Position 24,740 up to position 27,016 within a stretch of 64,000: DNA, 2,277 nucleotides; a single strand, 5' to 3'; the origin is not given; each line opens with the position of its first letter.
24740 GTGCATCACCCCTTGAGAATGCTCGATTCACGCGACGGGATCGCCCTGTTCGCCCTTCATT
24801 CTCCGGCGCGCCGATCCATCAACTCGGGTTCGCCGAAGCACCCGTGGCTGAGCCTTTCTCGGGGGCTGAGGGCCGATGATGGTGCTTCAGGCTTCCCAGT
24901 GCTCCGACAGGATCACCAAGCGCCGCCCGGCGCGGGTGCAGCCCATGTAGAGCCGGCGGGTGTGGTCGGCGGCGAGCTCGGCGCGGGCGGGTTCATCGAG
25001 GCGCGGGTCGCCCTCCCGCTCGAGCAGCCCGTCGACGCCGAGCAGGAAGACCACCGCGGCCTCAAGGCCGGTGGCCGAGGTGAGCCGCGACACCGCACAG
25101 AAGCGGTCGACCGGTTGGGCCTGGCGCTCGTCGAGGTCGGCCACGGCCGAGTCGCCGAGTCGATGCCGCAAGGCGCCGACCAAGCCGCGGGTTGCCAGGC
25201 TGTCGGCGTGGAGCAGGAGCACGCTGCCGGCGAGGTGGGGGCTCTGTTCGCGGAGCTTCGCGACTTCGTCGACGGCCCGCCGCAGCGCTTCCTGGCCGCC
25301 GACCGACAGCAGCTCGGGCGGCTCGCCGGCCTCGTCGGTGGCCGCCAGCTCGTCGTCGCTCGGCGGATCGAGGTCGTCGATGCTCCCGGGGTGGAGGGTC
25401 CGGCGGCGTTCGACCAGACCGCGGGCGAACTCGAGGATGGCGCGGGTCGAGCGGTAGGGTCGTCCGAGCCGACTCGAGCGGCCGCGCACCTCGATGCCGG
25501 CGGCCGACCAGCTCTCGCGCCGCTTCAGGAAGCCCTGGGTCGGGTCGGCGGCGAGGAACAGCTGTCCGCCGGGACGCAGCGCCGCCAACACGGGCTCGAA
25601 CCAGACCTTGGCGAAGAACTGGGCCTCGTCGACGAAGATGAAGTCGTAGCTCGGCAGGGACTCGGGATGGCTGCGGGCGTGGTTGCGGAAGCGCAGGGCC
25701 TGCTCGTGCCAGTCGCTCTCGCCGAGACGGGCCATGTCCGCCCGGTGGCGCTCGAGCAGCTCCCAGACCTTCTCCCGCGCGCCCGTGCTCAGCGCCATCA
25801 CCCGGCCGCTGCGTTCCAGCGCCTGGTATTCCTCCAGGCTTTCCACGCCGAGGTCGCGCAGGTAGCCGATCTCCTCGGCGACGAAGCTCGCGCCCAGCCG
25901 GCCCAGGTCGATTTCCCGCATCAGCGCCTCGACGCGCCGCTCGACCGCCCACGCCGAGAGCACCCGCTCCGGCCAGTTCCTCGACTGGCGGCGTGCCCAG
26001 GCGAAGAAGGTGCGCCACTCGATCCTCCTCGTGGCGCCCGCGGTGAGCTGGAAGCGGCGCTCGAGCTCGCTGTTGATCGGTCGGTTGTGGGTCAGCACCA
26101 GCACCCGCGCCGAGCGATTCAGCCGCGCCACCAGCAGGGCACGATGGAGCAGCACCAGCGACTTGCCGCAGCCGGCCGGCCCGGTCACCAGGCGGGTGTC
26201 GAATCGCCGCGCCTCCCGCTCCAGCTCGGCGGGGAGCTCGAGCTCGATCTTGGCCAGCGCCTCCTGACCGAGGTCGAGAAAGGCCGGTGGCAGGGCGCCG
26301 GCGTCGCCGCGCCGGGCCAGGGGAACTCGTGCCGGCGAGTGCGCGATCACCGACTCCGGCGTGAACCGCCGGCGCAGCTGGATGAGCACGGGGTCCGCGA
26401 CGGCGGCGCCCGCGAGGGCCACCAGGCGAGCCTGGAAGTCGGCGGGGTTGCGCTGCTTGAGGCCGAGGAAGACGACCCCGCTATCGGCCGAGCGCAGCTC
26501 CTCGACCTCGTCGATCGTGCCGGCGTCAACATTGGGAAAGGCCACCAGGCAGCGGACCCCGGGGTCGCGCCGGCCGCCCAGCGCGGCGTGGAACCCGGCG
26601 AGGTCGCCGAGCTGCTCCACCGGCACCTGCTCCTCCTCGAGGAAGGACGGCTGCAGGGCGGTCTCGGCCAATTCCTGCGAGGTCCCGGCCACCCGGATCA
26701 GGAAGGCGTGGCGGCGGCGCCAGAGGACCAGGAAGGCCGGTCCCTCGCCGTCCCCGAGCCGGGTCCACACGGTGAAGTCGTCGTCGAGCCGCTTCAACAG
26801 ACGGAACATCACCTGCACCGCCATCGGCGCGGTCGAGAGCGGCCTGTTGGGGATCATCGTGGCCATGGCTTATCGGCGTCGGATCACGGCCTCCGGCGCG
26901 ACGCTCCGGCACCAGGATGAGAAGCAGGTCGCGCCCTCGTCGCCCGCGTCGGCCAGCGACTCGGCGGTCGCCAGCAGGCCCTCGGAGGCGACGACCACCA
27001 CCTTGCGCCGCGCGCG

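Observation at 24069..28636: Back-to-back SF1B-like and SF1A-like helicase genes (3-nt spacer) in a tRNA-linked island: candidate undescribed two-motor defence or DNA-end-processing module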

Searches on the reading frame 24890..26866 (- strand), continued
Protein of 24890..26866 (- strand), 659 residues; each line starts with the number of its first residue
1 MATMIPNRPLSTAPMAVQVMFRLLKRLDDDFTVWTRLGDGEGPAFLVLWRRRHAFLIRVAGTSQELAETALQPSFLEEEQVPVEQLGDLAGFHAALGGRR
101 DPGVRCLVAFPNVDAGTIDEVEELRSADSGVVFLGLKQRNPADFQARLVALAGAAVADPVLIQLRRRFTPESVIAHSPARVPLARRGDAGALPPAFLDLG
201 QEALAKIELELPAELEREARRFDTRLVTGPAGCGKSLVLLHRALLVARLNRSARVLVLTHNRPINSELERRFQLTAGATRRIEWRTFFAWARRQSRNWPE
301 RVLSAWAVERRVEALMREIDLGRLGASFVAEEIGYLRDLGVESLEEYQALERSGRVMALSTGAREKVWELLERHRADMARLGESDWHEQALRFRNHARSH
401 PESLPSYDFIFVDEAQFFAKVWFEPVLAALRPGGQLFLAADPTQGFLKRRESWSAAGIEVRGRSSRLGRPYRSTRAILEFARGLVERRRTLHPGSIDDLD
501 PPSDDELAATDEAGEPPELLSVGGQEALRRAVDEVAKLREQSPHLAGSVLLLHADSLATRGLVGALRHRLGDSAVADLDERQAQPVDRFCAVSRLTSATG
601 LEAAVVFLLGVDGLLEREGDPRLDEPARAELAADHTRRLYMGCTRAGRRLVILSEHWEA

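Call 79: find_encoding_contigs(protein=P0278, flank=10000, max_places=3)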
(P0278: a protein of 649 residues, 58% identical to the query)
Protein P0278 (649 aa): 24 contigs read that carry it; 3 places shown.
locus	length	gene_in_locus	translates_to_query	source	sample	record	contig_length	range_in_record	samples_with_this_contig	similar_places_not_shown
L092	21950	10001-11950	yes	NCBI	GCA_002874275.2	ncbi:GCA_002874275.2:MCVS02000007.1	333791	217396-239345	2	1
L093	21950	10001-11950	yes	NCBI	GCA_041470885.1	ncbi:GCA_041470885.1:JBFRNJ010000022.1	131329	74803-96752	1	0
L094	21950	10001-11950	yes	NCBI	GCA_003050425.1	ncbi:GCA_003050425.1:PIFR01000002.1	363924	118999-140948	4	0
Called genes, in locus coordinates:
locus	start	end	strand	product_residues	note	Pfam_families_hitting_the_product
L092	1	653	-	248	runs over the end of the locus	PF00515:TPR_1 (faint), PF07719:TPR_2 (faint), PF13174:TPR_6 (faint), PF13176:TPR_7 (faint), PF13181:TPR_8 (faint), PF13428:TPR_14 (faint), PF13431:TPR_17 (weak), PF13424:TPR_12, +4 more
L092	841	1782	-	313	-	PF04204:HTS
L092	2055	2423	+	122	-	PF13671:AAA_33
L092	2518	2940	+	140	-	PF12975:DUF3859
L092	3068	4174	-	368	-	PF04389:Peptidase_M28, PF05343:Peptidase_M42 (faint), PF01546:Peptidase_M20, PF07687:M20_dimer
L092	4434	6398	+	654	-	PF17874:TPR_MalT (weak), PF07719:TPR_2 (faint), PF13424:TPR_12 (faint), PF00990:GGDEF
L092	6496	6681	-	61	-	-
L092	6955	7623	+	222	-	PF10881:DUF2726, PF01396:Zn_ribbon_Top1 (weak)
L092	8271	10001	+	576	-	PF13086:AAA_11, PF13604:AAA_30, PF13245:AAA_19, PF13086:AAA_11, PF13087:AAA_12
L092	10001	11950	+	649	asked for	PF04851:ResIII (weak), PF00580:UvrD-helicase, PF01443:Viral_helicase1 (faint), PF13361:UvrD_C (weak)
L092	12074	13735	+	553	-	-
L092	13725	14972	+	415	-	PF01420:Methylase_S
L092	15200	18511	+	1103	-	PF04313:HSDR_N, PF04851:ResIII, PF18766:SWI2_SNF2, PF22679:T1R_D3-like, PF11867:T1RH-like_C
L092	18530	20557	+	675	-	PF00004:AAA (faint), PF07728:AAA_5, PF28529:McrB_lid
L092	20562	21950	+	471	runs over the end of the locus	PF10117:McrBC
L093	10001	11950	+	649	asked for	PF04851:ResIII (weak), PF00580:UvrD-helicase, PF01443:Viral_helicase1 (faint), PF13361:UvrD_C (weak)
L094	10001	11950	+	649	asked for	PF04851:ResIII (weak), PF00580:UvrD-helicase, PF01443:Viral_helicase1 (faint), PF13361:UvrD_C (weak)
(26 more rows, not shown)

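Call 80: find_encoding_contigs(protein=P0272, flank=10000, max_places=3)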
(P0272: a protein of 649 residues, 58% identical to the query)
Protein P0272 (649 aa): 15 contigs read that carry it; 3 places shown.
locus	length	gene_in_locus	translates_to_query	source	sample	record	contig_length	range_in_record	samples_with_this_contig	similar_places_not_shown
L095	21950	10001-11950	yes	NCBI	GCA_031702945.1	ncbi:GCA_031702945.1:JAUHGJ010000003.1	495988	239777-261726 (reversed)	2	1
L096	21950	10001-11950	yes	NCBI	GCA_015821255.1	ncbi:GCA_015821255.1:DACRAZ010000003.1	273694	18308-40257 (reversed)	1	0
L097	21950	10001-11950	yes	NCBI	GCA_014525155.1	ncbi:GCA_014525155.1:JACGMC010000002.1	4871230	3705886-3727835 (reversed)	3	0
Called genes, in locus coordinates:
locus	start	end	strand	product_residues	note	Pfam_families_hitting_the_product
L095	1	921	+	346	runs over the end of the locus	PF07885:Ion_trans_2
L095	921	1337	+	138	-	PF03994:DUF350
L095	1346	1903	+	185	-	PF06693:DUF1190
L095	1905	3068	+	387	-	PF03738:GSP_synth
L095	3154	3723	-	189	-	PF03695:UPF0149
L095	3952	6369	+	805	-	PF02743:dCache_1 (weak), PF22673:MCP-like_PDC_1, PF00512:HisKA, PF02518:HATPase_c, PF00072:Response_reg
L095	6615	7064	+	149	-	PF06610:AlaE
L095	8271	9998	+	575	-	PF05127:NAT10_TcmA_helicase (faint), PF13086:AAA_11, PF13604:AAA_30, PF13245:AAA_19, PF13086:AAA_11, PF13087:AAA_12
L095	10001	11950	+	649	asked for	PF09848:SLFN-g3_helicase (faint), PF04851:ResIII (faint), PF00580:UvrD-helicase, PF01443:Viral_helicase1 (faint), PF13361:UvrD_C (weak)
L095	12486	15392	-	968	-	PF13091:PLDc_2 (weak), PF00270:DEAD, PF04851:ResIII, PF18766:SWI2_SNF2, PF00271:Helicase_C, PF00717:Peptidase_S24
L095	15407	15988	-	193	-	PF03848:TehB (weak), PF13489:Methyltransf_23, PF13847:Methyltransf_31 (weak), PF08241:Methyltransf_11, PF08242:Methyltransf_12, PF13649:Methyltransf_25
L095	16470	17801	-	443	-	PF13657:Couple_hipA, PF07804:HipA_C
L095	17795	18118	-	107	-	PF13560:HTH_31 (weak), PF01381:HTH_3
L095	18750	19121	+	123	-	PF13453:Zn_ribbon_TFIIB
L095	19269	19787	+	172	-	PF13302:Acetyltransf_3, PF00583:Acetyltransf_1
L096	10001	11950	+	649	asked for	PF09848:SLFN-g3_helicase (faint), PF04851:ResIII (faint), PF00580:UvrD-helicase, PF01443:Viral_helicase1 (faint), PF13361:UvrD_C (weak)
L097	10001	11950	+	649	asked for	PF09848:SLFN-g3_helicase (faint), PF04851:ResIII (faint), PF00580:UvrD-helicase, PF01443:Viral_helicase1 (faint), PF13361:UvrD_C (weak)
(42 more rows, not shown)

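Call 85: find_encoding_contigs(protein=P0002, flank=6000, max_places=2)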
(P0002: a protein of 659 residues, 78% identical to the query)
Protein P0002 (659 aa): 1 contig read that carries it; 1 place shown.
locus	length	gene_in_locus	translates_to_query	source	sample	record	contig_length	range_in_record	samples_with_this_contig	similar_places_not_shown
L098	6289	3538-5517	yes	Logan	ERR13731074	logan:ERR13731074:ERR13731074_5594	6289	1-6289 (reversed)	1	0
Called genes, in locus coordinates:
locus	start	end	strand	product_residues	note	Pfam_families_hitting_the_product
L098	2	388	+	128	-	?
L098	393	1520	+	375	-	PF03150:CCP_MauG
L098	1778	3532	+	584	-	PF00270:DEAD, PF13086:AAA_11, PF13245:AAA_19, PF13604:AAA_30, PF01443:Viral_helicase1 (faint), PF13086:AAA_11, PF13087:AAA_12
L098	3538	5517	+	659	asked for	PF13245:AAA_19 (faint)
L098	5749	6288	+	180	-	?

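Call 86: find_encoding_contigs(protein=P0004, flank=6000, max_places=2)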
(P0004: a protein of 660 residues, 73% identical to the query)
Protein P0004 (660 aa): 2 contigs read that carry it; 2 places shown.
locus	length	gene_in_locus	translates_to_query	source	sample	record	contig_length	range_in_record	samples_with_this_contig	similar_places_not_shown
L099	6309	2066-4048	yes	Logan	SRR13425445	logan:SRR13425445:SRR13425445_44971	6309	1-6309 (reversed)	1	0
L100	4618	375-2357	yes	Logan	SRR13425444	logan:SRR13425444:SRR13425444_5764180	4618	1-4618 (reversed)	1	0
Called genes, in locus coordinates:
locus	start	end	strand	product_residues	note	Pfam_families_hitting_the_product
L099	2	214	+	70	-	?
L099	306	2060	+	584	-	PF00270:DEAD (weak), PF13086:AAA_11, PF13245:AAA_19, PF13604:AAA_30, PF01443:Viral_helicase1 (faint), PF13086:AAA_11, PF13087:AAA_12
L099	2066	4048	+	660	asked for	PF25199:nSTAND_NTPase5 (faint), PF13245:AAA_19 (faint)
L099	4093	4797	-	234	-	-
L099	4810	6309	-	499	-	?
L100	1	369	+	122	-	?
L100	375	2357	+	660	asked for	PF25199:nSTAND_NTPase5 (faint), PF13245:AAA_19 (faint)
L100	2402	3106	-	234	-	-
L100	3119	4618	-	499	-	?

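Call 94: search_dna_similar(query=L091:6581-8542:+, collection=phages, mode=protein, max_rows=10, max_evalue=1e-10)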
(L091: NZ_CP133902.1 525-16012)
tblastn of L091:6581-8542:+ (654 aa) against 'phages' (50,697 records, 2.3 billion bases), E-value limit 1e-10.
No match.

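Call 101: search_protein_representatives(alignment_id=A1)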
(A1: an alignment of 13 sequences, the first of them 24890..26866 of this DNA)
Query: 13 sequences, 679 profile positions. Proteins with E-value up to 0.001 (for the whole library): 14393; up to 1e-10: 4818; up to 1e-30: 986. The best 150 are listed.
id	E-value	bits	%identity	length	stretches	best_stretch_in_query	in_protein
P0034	1.9e-285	965.3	-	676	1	1-676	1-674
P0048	9.7e-282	953.0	-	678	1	1-669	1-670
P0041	1.2e-278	942.7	-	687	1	1-676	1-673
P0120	6.8e-274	927.1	-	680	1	1-668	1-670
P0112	2.3e-271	918.7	-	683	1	1-677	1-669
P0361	2.8e-243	825.9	-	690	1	1-675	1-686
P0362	2.2e-239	813.0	-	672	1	20-677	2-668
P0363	4.3e-223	759.2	-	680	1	4-675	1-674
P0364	8.2e-222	754.9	-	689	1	1-668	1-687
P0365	3.1e-218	743.1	-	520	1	1-508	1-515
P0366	6.4e-211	718.9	-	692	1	2-675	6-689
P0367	4.2e-187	640.2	-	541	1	148-667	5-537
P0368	1.6e-184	631.7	-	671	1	1-664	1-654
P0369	1.2e-181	622.2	-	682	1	1-673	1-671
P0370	2.2e-180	618.0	-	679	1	1-671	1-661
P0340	3.3e-111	389.4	-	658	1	147-669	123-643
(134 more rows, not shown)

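Call 102: find_encoding_contigs(protein=P0262, flank=10000, max_places=1)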
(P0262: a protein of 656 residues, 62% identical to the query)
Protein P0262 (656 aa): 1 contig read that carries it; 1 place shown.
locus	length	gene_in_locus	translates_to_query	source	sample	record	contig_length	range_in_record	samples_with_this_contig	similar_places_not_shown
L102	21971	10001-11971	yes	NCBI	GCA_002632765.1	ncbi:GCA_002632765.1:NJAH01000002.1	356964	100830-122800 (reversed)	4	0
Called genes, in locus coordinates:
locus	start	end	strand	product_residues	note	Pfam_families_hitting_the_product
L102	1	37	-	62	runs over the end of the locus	-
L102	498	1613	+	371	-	PF25023:TEN_YD-shell (weak), PF05593:RHS_repeat, PF14437:MafB19-deam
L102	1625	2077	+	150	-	-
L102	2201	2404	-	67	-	PF08845:SymE_toxin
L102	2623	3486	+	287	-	PF01256:Carb_kinase, PF08543:Phos_pyr_kin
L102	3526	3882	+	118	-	-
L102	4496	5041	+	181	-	-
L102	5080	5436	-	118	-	PF06476:DUF1090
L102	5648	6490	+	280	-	PF04378:RsmJ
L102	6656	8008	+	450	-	PF07992:Pyr_redox_2, PF13738:Pyr_redox_3, PF00070:Pyr_redox, PF02852:Pyr_redox_dim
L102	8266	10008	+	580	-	PF05127:NAT10_TcmA_helicase (faint), PF13086:AAA_11, PF13245:AAA_19, PF13604:AAA_30, PF01443:Viral_helicase1 (faint), PF13086:AAA_11, PF13087:AAA_12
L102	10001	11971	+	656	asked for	PF00580:UvrD-helicase, PF13361:UvrD_C (faint)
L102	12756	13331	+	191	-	-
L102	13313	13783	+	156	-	-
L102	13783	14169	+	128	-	PF13279:4HBT_2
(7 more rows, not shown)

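Call 103: find_encoding_contigs(protein=P0340, flank=10000, max_places=1)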
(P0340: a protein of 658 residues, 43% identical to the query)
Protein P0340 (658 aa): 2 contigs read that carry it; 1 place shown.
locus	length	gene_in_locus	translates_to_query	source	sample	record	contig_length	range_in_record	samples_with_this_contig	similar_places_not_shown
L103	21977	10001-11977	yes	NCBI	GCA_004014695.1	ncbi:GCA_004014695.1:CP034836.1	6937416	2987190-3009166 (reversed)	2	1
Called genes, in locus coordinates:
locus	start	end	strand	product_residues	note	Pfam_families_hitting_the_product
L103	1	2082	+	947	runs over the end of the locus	PF00176:SNF2-rel_dom, PF00270:DEAD, PF04851:ResIII, PF00271:Helicase_C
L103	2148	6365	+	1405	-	PF02384:N6_Mtase, PF20473:MmeI_Mtase (weak), PF07669:Eco57I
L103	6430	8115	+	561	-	PF03235:GmrSD_N, PF07510:GmrSD_C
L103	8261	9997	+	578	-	PF13086:AAA_11, PF13604:AAA_30, PF01443:Viral_helicase1 (faint), PF13245:AAA_19, PF13086:AAA_11, PF13087:AAA_12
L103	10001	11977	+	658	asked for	PF13361:UvrD_C (faint), PF00580:UvrD-helicase, PF13245:AAA_19 (weak)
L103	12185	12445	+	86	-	PF08845:SymE_toxin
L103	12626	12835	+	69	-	-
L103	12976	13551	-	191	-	PF06414:Zeta_toxin (weak), PF08433:KTI12 (weak), PF13238:AAA_18 (weak), PF13671:AAA_33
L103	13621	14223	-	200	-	PF05076:SUFU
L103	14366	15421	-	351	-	PF03403:PAF-AH_p_II (weak), PF12740:PETase (faint), PF00561:Abhydrolase_1 (faint), PF12697:Abhydrolase_6 (weak)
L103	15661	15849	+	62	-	-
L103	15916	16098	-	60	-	-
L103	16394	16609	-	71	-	PF13957:YafO_toxin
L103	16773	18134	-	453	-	PF13701:DDE_Tnp_1_4, PF01609:DDE_Tnp_1 (weak)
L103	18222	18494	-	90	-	PF13957:YafO_toxin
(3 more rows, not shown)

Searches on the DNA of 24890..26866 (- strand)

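Call 105: search_dna_similar(query=L102:8266-11971:+, collection=ecoli_genomes, mode=distant, max_rows=10)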
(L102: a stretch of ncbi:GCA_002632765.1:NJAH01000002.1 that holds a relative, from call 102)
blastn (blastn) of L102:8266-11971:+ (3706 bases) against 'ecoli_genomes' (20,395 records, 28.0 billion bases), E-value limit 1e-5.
No match.

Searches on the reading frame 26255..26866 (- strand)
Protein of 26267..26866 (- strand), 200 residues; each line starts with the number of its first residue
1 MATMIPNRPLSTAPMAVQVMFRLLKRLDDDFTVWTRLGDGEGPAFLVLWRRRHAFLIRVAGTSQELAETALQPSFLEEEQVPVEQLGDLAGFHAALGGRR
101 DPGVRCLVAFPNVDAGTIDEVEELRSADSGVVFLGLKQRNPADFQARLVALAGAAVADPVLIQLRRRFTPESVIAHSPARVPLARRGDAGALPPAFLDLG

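Call 42: search_protein_families(library=pfam, proteins=[window:26267-26866:-], max_evalue=10)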
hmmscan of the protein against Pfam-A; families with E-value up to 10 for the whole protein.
seq(200 aa): 0 families

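Call 45: search_solved_structures(query=A4, max_evalue=10)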
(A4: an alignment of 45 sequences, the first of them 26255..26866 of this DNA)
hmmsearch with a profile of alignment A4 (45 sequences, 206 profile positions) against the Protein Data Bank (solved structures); distinct sequences matched with E-value up to 10: 3.
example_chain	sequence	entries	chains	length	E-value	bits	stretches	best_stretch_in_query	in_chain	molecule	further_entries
4xgq_B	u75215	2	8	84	0.28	14.3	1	144-182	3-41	Antitoxin VapB30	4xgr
3dmn_A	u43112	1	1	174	0.71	13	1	94-188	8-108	Putative DNA helicase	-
7lma_G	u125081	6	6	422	5.9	10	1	74-182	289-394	Telomerase associated protein p50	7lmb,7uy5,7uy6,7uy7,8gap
